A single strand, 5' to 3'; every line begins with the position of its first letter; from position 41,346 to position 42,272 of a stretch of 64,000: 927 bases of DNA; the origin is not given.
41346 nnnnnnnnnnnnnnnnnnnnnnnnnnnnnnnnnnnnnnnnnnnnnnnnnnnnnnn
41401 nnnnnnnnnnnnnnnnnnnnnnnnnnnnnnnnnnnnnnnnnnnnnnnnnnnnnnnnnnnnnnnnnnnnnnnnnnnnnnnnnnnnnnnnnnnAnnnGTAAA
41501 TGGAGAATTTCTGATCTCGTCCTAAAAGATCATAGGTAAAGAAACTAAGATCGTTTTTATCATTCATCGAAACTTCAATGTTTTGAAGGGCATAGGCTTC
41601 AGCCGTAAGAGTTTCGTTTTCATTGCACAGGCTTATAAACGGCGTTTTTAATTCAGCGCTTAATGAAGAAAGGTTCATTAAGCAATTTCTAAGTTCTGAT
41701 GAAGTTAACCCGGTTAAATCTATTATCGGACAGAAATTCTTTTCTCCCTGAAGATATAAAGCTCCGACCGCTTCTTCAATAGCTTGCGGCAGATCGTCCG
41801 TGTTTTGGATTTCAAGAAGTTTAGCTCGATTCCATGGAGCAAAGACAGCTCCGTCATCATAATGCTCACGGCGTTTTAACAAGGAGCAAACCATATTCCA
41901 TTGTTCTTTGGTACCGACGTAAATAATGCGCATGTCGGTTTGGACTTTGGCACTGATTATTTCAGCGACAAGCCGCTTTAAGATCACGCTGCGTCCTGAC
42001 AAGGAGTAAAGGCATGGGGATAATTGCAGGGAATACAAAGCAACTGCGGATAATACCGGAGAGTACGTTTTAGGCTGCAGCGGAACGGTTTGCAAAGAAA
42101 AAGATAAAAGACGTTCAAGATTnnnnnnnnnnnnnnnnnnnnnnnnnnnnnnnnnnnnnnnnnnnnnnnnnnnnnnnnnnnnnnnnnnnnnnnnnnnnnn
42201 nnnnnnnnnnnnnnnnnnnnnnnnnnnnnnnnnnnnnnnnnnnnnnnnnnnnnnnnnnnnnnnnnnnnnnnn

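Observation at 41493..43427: Primase-like CHC2-zinc-finger/TOPRIM protein with a long FxD/N-repeat low-complexity linker, encoded 1 nt upstream of rep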

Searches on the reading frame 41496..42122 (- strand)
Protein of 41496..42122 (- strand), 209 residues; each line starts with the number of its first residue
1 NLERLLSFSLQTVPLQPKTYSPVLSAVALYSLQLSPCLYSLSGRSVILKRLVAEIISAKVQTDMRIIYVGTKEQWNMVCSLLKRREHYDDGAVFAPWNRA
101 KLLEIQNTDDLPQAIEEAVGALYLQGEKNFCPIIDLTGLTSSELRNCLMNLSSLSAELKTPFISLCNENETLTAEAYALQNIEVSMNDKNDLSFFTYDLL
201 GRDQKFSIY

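Call 15: search_solved_structures(query=A2, max_evalue=10, show_alignments=3)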
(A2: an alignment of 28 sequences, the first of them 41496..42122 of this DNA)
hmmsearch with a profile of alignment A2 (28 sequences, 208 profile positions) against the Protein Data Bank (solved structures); distinct sequences matched with E-value up to 10: 44.
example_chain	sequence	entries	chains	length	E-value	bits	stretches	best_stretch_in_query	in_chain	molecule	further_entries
9sh6_G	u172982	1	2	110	0.014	18.1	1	79-138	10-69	Guanine nucleotide-binding protein subunit gamma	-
7ad3_G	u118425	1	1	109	0.014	18.1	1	79-138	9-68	Guanine nucleotide-binding protein subunit gamma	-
3pge_B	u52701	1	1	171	0.13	14.9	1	110-181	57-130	Proliferating cell nuclear antigen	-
3gpm_A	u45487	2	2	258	0.16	14.6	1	110-181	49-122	Proliferating cell nuclear antigen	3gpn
3l0w_A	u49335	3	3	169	0.22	14.2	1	109-181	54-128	Proliferating cell nuclear antigen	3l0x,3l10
5v7m_A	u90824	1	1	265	0.5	13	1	110-181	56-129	Proliferating cell nuclear antigen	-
3v60_B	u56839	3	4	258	0.52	13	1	110-181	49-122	Proliferating cell nuclear antigen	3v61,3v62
6pr0_A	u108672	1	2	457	0.54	12.9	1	106-161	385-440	Siroheme synthase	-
6p7d_A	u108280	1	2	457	0.54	12.9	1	106-161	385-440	Siroheme synthase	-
4a1f_A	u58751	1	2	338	0.55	12.9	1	132-165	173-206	REPLICATIVE DNA HELICASE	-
6pr4_A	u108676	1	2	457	0.55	12.9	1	106-161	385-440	Siroheme synthase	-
6pr3_A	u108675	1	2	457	0.55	12.9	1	106-161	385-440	Siroheme synthase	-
6pqz_A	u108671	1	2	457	0.55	12.9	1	106-161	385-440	Siroheme synthase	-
1pjq_A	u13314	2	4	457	0.55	12.9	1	106-161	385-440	Siroheme synthase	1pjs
1pjt_A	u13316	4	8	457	0.55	12.9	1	106-161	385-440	Siroheme synthase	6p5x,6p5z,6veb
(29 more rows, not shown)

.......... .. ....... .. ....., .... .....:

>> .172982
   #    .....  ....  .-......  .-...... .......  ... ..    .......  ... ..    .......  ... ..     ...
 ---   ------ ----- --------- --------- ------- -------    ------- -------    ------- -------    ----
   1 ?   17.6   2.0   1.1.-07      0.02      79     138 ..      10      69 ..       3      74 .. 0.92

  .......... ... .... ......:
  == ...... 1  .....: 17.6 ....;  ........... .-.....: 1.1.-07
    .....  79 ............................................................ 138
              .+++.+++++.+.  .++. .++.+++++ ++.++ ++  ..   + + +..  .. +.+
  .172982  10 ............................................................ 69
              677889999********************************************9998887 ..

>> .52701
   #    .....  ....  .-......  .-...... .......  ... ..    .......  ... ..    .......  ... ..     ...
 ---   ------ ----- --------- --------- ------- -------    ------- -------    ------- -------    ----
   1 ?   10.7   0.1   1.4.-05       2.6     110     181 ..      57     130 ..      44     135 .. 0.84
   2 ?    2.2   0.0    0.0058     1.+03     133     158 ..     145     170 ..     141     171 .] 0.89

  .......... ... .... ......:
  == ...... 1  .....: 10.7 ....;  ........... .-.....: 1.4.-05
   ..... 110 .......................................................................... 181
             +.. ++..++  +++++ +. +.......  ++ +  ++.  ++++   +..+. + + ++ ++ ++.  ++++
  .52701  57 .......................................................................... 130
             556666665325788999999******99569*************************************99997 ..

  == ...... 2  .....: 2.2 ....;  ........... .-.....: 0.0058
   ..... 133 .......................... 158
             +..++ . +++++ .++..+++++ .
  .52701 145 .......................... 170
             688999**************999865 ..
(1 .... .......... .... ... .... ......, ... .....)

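Call 23: predict_structure(alignment_id=A2)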
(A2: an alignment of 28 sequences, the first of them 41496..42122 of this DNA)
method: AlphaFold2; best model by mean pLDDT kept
length: 209 residues; sequences in the alignment: 28
mean_pLDDT: 89.7   pTM: 0.86
mean pLDDT of the five models: 89.7, 89.7, 89.3, 89.2, 89.2
residues with pLDDT >= 90: 153; 70-90: 36; 50-70: 18; < 50: 2
segments of 3 or more residues with pLDDT < 50: none
pLDDT, mean of each block of 10 residues (from residue 1): 86 73 92 94 98 86 86 96 63 68 91 93 92 97 96 94 98 97 96 94 94
secondary structure, 60 per line:
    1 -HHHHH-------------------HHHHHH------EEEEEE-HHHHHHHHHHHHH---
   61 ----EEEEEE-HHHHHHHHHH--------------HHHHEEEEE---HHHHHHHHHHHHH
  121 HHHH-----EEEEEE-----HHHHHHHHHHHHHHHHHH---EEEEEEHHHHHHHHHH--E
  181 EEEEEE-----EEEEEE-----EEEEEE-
elements in order: H2-6 H26-31 E38-43 H45-57 E65-70 H72-81 H96-99 E100-104 H108-124 E130-135 H141-158 E162-167 H168-177 E180-186 E192-197 E203-208

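Call 40: search_protein_families(library=phrogs, proteins=[window:41496-42122:-], max_evalue=0.01)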
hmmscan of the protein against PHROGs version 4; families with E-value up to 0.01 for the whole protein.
window:41496-42122:- (209 aa): 0 families

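Call 55: search_protein_representatives(alignment_id=A2)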
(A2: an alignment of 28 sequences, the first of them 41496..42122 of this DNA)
Query: 28 sequences, 208 profile positions. Proteins with E-value up to 0.001 (for the whole library): 57; up to 1e-10: 49; up to 1e-30: 30. The best 57 are listed.
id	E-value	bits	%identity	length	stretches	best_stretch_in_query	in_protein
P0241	8.9e-68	244.2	-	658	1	1-207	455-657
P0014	5.8e-65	235.0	-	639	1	2-205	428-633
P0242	3.8e-64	232.3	-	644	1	2-205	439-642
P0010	4.6e-63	228.8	-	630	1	1-205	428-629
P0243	1.4e-61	224.0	-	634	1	1-204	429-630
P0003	2.1e-60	220.1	-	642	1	1-203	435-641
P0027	3.8e-60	219.2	-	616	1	1-207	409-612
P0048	5.4e-60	218.8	-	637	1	1-204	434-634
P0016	6.0e-60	218.6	-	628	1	1-206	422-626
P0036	5.9e-58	212.1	-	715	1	1-207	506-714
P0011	2.1e-57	210.3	-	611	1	1-207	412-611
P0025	6.5e-56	205.4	-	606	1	1-207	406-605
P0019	6.5e-56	205.4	-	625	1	1-207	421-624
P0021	5.7e-53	195.8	-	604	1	1-205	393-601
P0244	4.6e-52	192.9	-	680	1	2-206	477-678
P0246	2.2e-42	161.2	-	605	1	1-205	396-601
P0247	1.2e-39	152.3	-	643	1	1-206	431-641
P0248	3.3e-39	150.9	-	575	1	1-206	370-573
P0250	6.8e-34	133.5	-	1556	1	2-204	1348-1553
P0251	1.3e-33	132.6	-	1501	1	15-206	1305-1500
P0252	3.6e-33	131.2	-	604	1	1-206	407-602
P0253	7.7e-33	130.1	-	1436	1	11-206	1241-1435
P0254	8.2e-30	120.2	-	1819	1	15-204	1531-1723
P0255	8.8e-30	120.1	-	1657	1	1-204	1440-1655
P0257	1.3e-28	116.3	-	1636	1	8-204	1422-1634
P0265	1.6e-24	102.8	-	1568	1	19-204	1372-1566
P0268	2.5e-18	82.7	-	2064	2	124-204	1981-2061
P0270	2.5e-16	76.1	-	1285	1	14-204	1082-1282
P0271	1.2e-15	73.9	-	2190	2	126-204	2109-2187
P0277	6.3e-07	45.4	-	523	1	1-181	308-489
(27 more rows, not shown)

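Call 58: find_encoding_contigs(protein=P0254, flank=8000, max_places=3)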
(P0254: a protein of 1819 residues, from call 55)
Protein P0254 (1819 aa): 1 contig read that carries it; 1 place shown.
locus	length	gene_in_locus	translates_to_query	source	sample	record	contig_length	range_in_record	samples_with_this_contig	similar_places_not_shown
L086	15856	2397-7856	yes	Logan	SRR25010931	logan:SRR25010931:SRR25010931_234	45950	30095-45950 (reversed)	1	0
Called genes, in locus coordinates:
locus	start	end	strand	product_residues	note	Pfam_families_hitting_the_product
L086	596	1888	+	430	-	PF00899:ThiF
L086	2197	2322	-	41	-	-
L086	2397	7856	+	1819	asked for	-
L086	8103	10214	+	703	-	PF00580:UvrD-helicase, PF01443:Viral_helicase1 (faint), PF13245:AAA_19, PF13604:AAA_30 (faint), PF13361:UvrD_C, PF13538:UvrD_C_2 (weak)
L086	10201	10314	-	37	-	-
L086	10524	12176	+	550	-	PF00342:PGI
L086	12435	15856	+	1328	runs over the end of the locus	PF02811:PHP, PF07733:DNA_pol3_alpha, PF17657:DNA_pol3_finger, PF14579:HHH_6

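Call 59: list_cluster_members(proteins=[P0250, P0251, P0253, P0254, P0255, P0257, P0265, P0268, P0270, P0271])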
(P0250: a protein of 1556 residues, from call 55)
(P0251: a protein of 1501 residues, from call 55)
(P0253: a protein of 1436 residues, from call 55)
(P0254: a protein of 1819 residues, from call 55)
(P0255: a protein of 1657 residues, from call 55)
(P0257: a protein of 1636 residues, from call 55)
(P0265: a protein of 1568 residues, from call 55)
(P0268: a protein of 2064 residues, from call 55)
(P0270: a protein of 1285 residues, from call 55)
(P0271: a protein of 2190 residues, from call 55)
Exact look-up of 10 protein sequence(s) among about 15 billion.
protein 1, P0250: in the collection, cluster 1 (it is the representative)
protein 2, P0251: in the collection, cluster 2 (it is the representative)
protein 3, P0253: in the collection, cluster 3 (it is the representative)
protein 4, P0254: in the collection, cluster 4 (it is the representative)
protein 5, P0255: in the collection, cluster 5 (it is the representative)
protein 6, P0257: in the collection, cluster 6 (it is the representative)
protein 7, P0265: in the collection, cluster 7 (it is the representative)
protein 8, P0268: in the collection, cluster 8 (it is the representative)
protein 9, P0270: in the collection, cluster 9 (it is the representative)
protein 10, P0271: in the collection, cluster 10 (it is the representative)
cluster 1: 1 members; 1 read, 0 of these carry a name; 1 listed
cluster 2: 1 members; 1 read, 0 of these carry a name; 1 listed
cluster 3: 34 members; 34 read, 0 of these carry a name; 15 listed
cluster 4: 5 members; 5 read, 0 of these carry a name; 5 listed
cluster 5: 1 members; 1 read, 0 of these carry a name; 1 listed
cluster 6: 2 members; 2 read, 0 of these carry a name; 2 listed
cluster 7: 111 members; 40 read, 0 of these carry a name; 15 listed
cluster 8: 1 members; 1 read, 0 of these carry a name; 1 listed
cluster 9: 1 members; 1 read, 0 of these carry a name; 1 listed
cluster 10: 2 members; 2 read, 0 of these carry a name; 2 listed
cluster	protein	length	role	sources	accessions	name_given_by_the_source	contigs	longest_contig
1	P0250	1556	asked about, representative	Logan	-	-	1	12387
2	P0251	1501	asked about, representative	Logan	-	-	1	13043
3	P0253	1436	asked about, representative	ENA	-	-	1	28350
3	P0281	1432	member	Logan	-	-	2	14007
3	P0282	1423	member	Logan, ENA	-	-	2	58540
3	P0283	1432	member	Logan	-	-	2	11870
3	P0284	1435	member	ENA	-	-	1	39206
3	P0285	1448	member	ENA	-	-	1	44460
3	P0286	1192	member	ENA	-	-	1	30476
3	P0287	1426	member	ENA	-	-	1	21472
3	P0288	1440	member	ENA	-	-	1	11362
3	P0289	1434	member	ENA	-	-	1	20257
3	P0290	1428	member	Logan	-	-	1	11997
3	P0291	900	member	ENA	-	-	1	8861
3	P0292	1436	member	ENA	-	-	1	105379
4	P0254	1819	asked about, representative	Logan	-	-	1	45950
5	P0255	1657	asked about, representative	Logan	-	-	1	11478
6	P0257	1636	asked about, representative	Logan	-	-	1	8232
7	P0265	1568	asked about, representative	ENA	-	-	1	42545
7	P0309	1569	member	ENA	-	-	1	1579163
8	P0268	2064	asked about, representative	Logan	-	-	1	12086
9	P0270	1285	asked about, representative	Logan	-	-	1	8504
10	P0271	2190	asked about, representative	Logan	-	-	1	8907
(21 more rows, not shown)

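Call 65: find_encoding_contigs(protein=P0309, flank=10000, max_places=1)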
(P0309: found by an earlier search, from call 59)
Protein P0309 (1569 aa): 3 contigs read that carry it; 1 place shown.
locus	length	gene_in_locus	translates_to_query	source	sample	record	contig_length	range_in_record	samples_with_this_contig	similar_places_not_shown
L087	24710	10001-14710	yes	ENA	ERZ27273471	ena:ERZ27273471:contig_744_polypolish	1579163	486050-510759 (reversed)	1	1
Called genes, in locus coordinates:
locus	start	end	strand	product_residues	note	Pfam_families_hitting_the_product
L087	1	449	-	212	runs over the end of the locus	PF00440:TetR_N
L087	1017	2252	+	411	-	PF25954:Beta-barrel_RND_2 (faint), PF25917:BSH_RND, PF25876:HH_MFP_RND, PF25944:Beta-barrel_RND, PF25967:RND-MFP_C, PF25989:YknX_C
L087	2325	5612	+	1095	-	PF00873:ACR_tran, PF03176:MMPL (weak)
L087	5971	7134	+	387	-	-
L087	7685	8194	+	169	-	PF00258:Flavodoxin_1, PF12641:Flavodoxin_3 (weak), PF12724:Flavodoxin_5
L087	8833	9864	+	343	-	PF00899:ThiF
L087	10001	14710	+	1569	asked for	-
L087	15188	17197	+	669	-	PF00580:UvrD-helicase, PF01443:Viral_helicase1 (faint), PF13086:AAA_11 (faint), PF13245:AAA_19, PF13604:AAA_30 (faint), PF13361:UvrD_C, PF13538:UvrD_C_2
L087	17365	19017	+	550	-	PF00342:PGI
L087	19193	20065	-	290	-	PF01738:DLH (faint), PF20434:BD-FAE, PF00326:Peptidase_S9 (weak), PF07859:Abhydrolase_3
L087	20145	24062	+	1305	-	PF02811:PHP, PF07733:DNA_pol3_alpha, PF17657:DNA_pol3_finger, PF14579:HHH_6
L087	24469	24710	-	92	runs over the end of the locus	-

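Call 66: find_encoding_contigs(protein=P0271, flank=10000, max_places=2)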
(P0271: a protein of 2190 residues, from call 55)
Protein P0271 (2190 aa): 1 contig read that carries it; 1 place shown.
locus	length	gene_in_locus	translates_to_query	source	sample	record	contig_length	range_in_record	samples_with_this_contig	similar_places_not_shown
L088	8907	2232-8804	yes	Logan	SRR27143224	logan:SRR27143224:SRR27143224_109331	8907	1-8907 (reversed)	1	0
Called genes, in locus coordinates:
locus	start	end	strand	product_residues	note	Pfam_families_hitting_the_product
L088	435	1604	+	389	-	PF00899:ThiF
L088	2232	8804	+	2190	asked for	-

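Call 67: find_encoding_contigs(protein=P0277, flank=10000, max_places=2)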
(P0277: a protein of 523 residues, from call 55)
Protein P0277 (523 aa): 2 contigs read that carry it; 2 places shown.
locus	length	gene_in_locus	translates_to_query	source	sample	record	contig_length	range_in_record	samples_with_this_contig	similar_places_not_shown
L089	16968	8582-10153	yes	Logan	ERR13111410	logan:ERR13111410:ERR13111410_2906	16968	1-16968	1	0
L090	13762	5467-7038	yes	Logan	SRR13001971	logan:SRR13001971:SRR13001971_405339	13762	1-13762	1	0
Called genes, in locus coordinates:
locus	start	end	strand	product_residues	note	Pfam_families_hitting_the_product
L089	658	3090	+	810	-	PF02518:HATPase_c, PF00204:DNA_gyraseB, PF01751:Toprim, PF21249:GyrB_hook, PF18053:GyrB_insert, PF00986:DNA_gyraseB_C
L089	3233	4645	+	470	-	-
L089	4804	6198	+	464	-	PF01554:MatE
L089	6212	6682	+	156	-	PF04074:DUF386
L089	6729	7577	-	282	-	PF08668:HDOD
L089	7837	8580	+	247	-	PF00899:ThiF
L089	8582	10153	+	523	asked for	-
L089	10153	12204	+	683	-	PF00580:UvrD-helicase, PF01443:Viral_helicase1 (faint), PF13245:AAA_19, PF13604:AAA_30 (faint), PF13361:UvrD_C, PF13538:UvrD_C_2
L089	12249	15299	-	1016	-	PF00873:ACR_tran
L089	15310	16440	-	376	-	PF25917:BSH_RND (weak), PF25944:Beta-barrel_RND (weak), PF25954:Beta-barrel_RND_2, PF25967:RND-MFP_C (faint)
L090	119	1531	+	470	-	-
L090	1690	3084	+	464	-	PF01554:MatE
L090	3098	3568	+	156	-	PF04074:DUF386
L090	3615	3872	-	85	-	-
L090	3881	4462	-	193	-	PF08668:HDOD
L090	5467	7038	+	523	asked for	-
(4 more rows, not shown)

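Call 77: list_cluster_members(proteins=[L087:17365-19017:+, L087:15188-17197:+, L086:10524-12176:+, L089:658-3090:+, L089:10153-12204:+, P0246, P0247, P0248, P0252, L098:6258-7271:-])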
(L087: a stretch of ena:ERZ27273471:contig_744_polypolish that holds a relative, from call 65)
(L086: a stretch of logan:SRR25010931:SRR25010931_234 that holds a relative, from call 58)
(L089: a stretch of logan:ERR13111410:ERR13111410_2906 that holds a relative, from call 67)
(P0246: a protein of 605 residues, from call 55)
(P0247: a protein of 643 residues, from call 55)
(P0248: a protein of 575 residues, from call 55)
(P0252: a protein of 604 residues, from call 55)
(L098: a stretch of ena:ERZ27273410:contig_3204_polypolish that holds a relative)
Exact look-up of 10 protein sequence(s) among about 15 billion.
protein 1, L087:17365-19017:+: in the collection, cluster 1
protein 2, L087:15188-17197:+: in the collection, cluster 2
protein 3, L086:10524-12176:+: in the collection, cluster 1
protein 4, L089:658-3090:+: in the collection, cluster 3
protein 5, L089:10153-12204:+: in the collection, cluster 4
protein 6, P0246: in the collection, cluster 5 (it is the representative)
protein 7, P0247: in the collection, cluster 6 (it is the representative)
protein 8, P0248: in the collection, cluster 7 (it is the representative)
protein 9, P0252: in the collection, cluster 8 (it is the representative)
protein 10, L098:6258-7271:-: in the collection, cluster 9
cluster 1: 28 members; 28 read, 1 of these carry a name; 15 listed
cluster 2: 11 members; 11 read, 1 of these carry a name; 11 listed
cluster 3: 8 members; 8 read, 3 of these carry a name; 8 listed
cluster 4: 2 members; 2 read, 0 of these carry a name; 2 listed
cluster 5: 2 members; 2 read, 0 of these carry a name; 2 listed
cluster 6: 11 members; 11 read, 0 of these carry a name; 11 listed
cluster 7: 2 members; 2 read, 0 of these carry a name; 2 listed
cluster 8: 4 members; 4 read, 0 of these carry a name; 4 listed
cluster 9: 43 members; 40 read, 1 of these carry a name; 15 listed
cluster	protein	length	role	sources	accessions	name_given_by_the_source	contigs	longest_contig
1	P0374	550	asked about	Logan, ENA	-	-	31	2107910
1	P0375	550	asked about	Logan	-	-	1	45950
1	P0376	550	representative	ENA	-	-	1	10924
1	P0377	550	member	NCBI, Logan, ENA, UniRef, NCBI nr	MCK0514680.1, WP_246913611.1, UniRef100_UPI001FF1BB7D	glucose-6-phosphate isomerase [Anaerobiospirillum sp. NML120448] | glucose-6-phosphate isomerase n=1 Tax=Anaerobiospirillum sp. NML120448 TaxID=2932816 ...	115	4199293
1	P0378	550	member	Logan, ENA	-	-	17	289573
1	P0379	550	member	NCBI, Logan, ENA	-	-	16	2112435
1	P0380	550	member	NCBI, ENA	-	-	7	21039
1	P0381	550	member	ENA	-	-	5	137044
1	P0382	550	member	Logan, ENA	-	-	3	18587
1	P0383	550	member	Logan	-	-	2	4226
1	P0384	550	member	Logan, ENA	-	-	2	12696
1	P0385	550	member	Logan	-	-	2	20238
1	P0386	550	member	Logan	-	-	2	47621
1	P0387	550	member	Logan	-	-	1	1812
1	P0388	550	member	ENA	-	-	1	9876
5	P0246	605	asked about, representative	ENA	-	-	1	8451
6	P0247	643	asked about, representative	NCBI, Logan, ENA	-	-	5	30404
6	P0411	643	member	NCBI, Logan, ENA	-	-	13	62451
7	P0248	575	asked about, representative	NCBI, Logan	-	-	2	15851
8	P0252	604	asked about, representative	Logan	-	-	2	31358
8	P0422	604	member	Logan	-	-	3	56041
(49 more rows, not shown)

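Call 92: find_encoding_contigs(protein=P0411, flank=6000, max_places=2)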
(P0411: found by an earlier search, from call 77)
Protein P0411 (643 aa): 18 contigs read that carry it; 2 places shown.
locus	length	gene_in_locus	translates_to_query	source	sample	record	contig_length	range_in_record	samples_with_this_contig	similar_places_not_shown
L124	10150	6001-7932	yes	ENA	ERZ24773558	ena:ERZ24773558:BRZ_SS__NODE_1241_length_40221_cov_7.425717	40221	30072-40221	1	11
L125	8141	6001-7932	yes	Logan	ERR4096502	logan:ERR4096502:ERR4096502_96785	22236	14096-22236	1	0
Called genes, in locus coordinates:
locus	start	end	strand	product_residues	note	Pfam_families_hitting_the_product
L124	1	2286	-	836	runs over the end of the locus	PF12633:Adenyl_cycl_N, PF01295:Adenylate_cycl, PF26690:Adenylate_cycl_3rd, PF26691:Adenylate_cycl_4th, PF26693:Adenylate_cycl_C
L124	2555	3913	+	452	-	PF04375:HemX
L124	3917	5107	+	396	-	PF07219:HemY_N, PF12895:ANAPC3 (weak), PF13424:TPR_12 (faint), PF07719:TPR_2 (faint), PF13428:TPR_14 (faint), PF13432:TPR_16 (faint), PF14559:TPR_19 (faint)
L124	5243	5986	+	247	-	PF00899:ThiF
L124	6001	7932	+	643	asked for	-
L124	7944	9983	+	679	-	PF00580:UvrD-helicase, PF01443:Viral_helicase1 (faint), PF13245:AAA_19, PF13604:AAA_30 (faint), PF13361:UvrD_C, PF13538:UvrD_C_2 (weak)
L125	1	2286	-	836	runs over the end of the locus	PF12633:Adenyl_cycl_N, PF01295:Adenylate_cycl, PF26690:Adenylate_cycl_3rd, PF26691:Adenylate_cycl_4th, PF26693:Adenylate_cycl_C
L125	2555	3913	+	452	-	PF04375:HemX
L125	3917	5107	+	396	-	PF07219:HemY_N, PF12895:ANAPC3 (weak), PF13424:TPR_12 (faint), PF07719:TPR_2 (faint), PF13428:TPR_14 (faint), PF13432:TPR_16 (faint), PF14559:TPR_19 (faint)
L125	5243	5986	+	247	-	PF00899:ThiF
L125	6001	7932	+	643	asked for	-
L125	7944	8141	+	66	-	?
